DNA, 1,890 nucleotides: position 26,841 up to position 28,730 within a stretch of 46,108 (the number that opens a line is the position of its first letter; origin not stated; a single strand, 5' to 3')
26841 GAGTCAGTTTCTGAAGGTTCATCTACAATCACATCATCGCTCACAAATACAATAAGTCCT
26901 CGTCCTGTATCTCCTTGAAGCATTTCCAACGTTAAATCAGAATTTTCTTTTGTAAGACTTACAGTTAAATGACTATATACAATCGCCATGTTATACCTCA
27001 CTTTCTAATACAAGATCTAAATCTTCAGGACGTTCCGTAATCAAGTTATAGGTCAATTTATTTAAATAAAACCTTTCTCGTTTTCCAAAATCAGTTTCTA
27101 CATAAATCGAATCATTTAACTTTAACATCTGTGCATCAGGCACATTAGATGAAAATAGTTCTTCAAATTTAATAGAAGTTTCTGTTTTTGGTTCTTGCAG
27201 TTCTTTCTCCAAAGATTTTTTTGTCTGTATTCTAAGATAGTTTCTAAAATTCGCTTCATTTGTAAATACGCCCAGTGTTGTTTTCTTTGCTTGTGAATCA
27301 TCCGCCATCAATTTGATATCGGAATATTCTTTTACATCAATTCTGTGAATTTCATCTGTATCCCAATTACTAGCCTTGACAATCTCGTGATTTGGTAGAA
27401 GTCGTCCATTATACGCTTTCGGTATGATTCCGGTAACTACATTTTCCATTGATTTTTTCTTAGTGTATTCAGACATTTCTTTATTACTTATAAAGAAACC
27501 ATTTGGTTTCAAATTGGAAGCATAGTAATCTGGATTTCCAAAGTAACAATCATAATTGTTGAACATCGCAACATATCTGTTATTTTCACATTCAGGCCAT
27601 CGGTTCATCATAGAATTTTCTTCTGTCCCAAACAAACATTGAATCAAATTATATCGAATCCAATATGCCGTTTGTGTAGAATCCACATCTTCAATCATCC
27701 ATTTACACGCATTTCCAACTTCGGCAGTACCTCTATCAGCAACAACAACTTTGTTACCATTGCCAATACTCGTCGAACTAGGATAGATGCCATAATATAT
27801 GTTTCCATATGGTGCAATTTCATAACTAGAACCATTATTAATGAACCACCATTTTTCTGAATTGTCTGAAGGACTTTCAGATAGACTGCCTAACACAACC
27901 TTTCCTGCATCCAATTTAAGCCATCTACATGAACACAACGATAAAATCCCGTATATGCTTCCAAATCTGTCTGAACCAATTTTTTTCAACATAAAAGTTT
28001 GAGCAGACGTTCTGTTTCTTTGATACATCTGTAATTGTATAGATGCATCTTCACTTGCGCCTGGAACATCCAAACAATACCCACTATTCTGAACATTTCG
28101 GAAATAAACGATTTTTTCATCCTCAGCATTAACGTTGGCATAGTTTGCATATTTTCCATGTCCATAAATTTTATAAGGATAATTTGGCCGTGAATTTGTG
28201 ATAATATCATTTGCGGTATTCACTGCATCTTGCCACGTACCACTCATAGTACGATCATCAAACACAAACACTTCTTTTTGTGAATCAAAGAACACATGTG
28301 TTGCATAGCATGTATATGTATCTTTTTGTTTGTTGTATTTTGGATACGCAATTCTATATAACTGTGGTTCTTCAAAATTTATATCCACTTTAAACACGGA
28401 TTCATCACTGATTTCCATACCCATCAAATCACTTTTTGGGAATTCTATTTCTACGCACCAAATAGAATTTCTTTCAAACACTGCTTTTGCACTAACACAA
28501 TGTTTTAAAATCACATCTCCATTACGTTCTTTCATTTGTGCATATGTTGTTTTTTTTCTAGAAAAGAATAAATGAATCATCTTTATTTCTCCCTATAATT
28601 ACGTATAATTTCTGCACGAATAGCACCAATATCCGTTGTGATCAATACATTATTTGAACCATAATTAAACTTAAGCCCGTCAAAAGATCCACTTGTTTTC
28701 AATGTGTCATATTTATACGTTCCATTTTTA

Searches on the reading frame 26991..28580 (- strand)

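Call 36: search_protein_families(library=pfam, proteins=[window:26991-28580:-], max_evalue=0.01)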
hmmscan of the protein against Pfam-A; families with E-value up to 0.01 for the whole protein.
window:26991-28580:- (529 aa): 2 families
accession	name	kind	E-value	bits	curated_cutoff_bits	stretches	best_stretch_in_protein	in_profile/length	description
PF14200.12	RicinB_lectin_2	-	2.6e-06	28.5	25.6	1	156-214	13-66/89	Ricin-type beta-trefoil lectin domain-like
PF00652.28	Ricin_B_lectin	-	7.1e-05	23.4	29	1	158-251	3-89/126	Ricin-type beta-trefoil lectin domain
